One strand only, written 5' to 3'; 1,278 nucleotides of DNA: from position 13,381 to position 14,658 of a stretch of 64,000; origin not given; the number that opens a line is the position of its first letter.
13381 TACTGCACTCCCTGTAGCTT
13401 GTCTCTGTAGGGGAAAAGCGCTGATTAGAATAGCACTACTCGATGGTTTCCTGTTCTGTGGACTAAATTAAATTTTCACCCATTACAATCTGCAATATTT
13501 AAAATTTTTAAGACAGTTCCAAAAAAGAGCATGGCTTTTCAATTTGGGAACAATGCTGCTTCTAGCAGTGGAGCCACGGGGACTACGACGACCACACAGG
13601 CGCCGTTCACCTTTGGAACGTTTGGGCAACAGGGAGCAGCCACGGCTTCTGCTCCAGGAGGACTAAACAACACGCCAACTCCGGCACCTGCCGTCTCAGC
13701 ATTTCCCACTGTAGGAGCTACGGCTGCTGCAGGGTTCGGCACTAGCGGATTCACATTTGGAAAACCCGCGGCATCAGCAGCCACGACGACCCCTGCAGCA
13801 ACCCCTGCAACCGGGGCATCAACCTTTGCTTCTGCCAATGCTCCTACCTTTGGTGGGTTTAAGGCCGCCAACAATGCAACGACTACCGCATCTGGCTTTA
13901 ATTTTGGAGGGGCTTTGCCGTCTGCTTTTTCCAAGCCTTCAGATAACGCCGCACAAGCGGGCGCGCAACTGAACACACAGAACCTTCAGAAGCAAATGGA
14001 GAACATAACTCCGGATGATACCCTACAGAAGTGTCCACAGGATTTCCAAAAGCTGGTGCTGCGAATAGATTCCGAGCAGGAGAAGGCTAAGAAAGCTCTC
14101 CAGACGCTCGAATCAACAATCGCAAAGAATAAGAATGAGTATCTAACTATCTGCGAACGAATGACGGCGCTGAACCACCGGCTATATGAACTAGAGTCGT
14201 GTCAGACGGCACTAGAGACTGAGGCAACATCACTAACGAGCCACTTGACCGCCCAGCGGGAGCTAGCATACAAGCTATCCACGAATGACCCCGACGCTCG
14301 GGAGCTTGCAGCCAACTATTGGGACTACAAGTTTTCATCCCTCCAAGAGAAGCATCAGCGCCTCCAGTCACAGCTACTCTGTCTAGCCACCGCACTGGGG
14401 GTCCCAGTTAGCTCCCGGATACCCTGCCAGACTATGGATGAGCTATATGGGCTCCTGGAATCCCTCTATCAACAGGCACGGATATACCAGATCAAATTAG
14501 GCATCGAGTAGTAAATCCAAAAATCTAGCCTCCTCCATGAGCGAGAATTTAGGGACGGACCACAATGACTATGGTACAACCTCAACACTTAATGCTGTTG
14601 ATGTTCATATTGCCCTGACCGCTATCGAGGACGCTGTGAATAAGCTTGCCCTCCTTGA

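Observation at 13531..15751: Tandem pair of an FG-repeat nucleoporin-like gene and a pure coiled-coil gene: candidate central-channel nuclear pore module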

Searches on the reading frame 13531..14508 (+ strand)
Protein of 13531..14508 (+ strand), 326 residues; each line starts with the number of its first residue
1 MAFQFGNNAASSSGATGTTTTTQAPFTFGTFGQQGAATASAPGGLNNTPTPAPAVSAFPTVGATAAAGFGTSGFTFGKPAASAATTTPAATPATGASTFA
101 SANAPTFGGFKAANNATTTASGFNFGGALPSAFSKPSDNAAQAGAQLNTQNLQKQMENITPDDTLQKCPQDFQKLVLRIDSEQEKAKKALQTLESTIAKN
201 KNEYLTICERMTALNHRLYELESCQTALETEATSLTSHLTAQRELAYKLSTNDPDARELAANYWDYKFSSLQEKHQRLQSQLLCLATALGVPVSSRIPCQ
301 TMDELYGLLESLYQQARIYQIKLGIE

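Call 3: search_protein_families(library=pfam, proteins=[window:13531-14508:+], max_evalue=1)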
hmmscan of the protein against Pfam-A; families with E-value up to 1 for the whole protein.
window:13531-14508:+ (326 aa): 4 families
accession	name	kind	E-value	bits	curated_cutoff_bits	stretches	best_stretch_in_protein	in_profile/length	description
PF05266.19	DUF724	-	0.0039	17.5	38.4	1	176-240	97-161/188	Protein of unknown function (DUF724)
PF04849.18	HAP1_N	-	0.011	15.4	33.9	1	170-265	197-289/307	HAP1 N-terminal conserved region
PF07889.17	DUF1664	-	0.14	12.6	34.6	1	149-228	43-120/124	Protein of unknown function (DUF1664)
PF01496.24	V_ATPase_I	-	0.19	10.1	30.7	1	165-252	46-132/815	V-type ATPase 116kDa subunit family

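Call 4: search_solved_structures(query=window:13531-14508:+, max_evalue=10, show_alignments=2)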
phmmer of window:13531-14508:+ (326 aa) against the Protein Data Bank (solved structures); distinct sequences matched with E-value up to 10: 1.
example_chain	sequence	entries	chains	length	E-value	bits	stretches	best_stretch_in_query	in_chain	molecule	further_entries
9e2g_2E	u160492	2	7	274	9.6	8.8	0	22-101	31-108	Enkurin domain-containing protein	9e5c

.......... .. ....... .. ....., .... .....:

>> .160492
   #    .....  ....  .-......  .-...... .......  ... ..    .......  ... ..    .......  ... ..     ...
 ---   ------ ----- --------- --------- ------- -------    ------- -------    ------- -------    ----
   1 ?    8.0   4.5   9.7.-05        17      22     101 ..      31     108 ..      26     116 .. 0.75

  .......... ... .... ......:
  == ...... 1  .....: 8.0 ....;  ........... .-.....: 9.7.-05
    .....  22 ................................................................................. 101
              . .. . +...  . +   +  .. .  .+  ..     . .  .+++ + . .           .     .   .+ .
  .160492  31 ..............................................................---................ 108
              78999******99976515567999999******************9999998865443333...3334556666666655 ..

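Call 6: find_homologous_proteins(query=window:13531-14508:+, max_evalue=0.01)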
Query window:13531-14508:+ (326 aa): 4 proteins with E <= 0.01 among 8000 candidates.
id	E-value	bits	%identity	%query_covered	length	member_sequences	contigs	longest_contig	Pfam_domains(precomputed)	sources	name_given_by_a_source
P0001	1.5e-205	699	100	100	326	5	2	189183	-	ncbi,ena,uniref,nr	ncbi:Hypothetical protein DHA2_16678 [Giardia duodenalis]|uniref:Uncharacterized protein n=1 Tax=Gia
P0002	1.2e-160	552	80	100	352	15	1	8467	-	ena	-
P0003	2.7e-158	544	77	100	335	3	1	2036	-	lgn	-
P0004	1.5e-146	506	71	100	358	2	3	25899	-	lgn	-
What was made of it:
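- Checked: The organism is a diplomonad: gene 1 is 100% identical to 'Hypothetical protein DHA2_16678 [Giardia duodenalis]' (call 6).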

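Call 27: search_protein_families(library=ncbifam, proteins=[window:13531-14508:+], max_evalue=1)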
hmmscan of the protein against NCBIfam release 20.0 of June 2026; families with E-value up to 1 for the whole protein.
window:13531-14508:+ (326 aa): 11 families
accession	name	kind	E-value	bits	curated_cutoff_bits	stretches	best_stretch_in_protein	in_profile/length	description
TIGR02169.1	SMC_prok_A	equivalog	0.0058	14.4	729.4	1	154-258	280-386/1165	chromosome segregation protein SMC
NF045487.1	ASRP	equivalog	0.019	13.5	300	1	176-256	158-462/593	archaea-specific SMC-related protein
NF003034.1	PRK03918.1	equivalog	0.028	12.4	700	1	179-263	271-354/878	DNA double-strand break repair ATPase Rad50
TIGR02168.1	SMC_prok_B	equivalog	0.033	11.9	567.35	1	146-278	853-986/1181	chromosome segregation protein SMC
NF043078.1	MMSYN1_0168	equivalog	0.035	12.7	800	1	164-276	251-362/649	oligopeptide ABC transporter ATP-binding protein OppF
NF040738.1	nickel_Mua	equivalog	0.053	13.6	75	1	178-243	22-87/185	nickel-binding protein Mua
NF008438.0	PRK11281.1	equivalog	0.086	10.5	991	1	140-285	53-204/1113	mechanosensitive channel MscK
NF045780.1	TrlF_fam_ATP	equivalog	0.15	10.7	350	1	142-276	577-711/944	TrlF family AAA-like ATPase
NF043058.1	T4SS_LegC2C7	subfamily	0.37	9.7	350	1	148-248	98-196/348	LegC2/C7 family Dot/Icm T4SS effector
NF011520.0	PRK14959.1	equivalog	0.55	8.6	798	1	6-111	377-483/624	DNA polymerase III subunits gamma and tau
NF033885.1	conj_TraP_IncI1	equivalog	0.59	9.8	135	1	135-234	41-146/217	conjugal transfer protein TraP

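Call 29: predict_structure(alignment_id=A1)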
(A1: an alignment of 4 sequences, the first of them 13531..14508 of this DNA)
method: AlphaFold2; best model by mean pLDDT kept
length: 326 residues; sequences in the alignment: 4
mean_pLDDT: 52.0   pTM: 0.29
mean pLDDT of the five models: 52.0, 46.8, 43.0, 42.4, 42.1
residues with pLDDT >= 90: 27; 70-90: 58; 50-70: 80; < 50: 161
segments of 3 or more residues with pLDDT < 50: 1-148, 296-300, 324-326
pLDDT, mean of each block of 10 residues (from residue 1): 31 29 30 27 32 30 28 29 29 29 31 29 33 32 40 54 60 87 92 94 90 80 79 74 66 66 66 71 69 50 55 56 48
secondary structure, 60 per line:
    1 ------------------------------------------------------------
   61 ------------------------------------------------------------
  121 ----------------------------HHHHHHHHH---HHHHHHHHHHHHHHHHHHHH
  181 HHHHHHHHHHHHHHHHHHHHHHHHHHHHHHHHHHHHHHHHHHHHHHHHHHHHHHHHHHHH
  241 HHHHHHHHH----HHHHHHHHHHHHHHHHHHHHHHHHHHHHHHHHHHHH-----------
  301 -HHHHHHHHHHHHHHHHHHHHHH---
elements in order: H149-157 H161-249 H254-289 H302-323
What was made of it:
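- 14011..14277 (+): Predicted helix 1, aa 161-249 (89 residues): coiled-coil segment 1. AlphaFold2 secondary structure, pLDDT 80-94 in its first half (call 29).
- On Nup58/Nup49: Helices 161-249, 254-289 and 302-323 (call 29).
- Checked: AlphaFold2 predicts residues 1-148 as disordered and the rest as three helices (call 29).
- AlphaFold2 predicts residues 1-148 as disordered (call 29). Ordered region: helices 161-249, 254-289 and 302-323 (call 29).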

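Call 33: fold_search(model_id=the predicted structure, library=pdb)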
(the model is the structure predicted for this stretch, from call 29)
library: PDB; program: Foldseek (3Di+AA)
matches with E <= 10: 476; with E <= 0.001: 0
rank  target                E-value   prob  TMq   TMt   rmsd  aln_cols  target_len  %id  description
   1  7w1m_B                3.5e-01  0.38  0.20  0.14  12.3       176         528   17  Cryo-EM structure of human cohesin-CTCF-DNA complex (released 2023-05-31)
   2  9cpc_3Q               4.5e-01  0.23  0.15  0.30   9.7       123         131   17  Atomic model of porcine brain ventricles cilia doublet microtubule (48-nm periodicity) (released 2024-10-23)
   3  5j0j_C                4.8e-01  0.97  0.19  0.82   2.1        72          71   19  De novo design of protein homo-oligomers with modular hydrogen bond network-mediated specificity (released 2016-05-25)
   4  7apx_C                5.1e-01  0.80  0.20  0.29  20.2       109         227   16  yeast THO-Sub2 complex (released 2020-12-02)
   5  8fbk                  6.9e-01  0.92  0.19  0.28   2.1        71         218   22  Improving the secretion of designed protein assemblies through negative design of cryptic transmembrane domains (released 2023-03-22)
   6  1rrj_A                6.9e-01  0.85  0.18  0.11   2.5        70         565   14  Structural Mechanisms of Camptothecin Resistance by Mutations in Human Topoisomerase I (released 2004-07-06)
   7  7aqo_J                7.9e-01  0.69  0.21  0.29  19.6       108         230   16  yeast THO-Sub2 complex dimer (released 2020-12-02)
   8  1k4t_A                8.4e-01  0.82  0.18  0.11   2.5        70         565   14  HUMAN DNA TOPOISOMERASE I (70 KDA) IN COMPLEX WITH THE POISON TOPOTECAN AND COVALENT COMPLEX WITH A 22 BASE PAIR DNA D (released 2002-12-04)
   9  8eki_A                8.4e-01  0.60  0.20  0.37  14.8       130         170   12  CryoEM structure of the Dsl1 complex bound to SNAREs Sec20 and Use1 (released 2023-10-04)
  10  4dk0                  8.4e-01  0.41  0.17  0.17   4.7        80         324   18  Crystal structure of MacA from Actinobacillus actinomycetemcomitans (released 2012-03-07)
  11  8otz_Cx               8.4e-01  0.16  0.17  0.26  19.5       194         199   15  48-nm repeat of the native axonemal doublet microtubule from bovine sperm (released 2023-11-22)
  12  8to0_AH               9.5e-01  0.75  0.22  0.61   9.4       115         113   16  48-nm repeating structure of doublets from mouse sperm flagella (released 2023-11-01)
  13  9cpb_6W               1.0e+00  0.18  0.20  0.29  30.2       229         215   12  Atomic model of bovine Fallopian tube cilia doublet microtubule (48-nm periodicity) (released 2024-10-30)
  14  5j0i                  1.1e+00  0.89  0.19  0.79   2.1        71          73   18  De novo design of protein homo-oligomers with modular hydrogen bond network-mediated specificity (released 2016-05-25)
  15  6msq_A                1.1e+00  0.75  0.20  0.68   2.6        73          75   16  Crystal structure of pRO-2.3 (released 2019-05-08)
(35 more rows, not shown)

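Call 36: search_protein_families(library=pfam, proteins=[P0004], max_evalue=10)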
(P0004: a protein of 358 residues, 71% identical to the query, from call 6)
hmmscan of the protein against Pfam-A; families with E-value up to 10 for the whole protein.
P0004 (358 aa): 8 families
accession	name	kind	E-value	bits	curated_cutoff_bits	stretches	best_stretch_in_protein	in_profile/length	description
PF05266.19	DUF724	-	0.0085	16.4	38.4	1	207-282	96-171/188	Protein of unknown function (DUF724)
PF04849.18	HAP1_N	-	0.024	14.3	33.9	1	203-306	198-297/307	HAP1 N-terminal conserved region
PF25556.1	SET_TTL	-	0.05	13.8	25.6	1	281-356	21-94/175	Tubulin tyrosine ligase SET-like domain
PF07889.17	DUF1664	-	0.091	13.2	34.6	1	172-260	34-120/124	Protein of unknown function (DUF1664)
PF23921.1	DUF7260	-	0.18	11.7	27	1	247-312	122-181/242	Domain of unknown function (DUF7260)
PF15967.10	Nucleoporin_FG2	-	0.22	10.4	32.3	1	26-157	42-175/604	Nucleoporin FG repeated region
PF01496.24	V_ATPase_I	-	0.37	9.1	30.7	1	195-281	44-129/815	V-type ATPase 116kDa subunit family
PF11559.13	ADIP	-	5.5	7.5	34.3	1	215-294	54-133/151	Afadin- and alpha -actinin-Binding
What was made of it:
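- On Nup58/Nup49: The window protein gives none (calls 3, 36).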
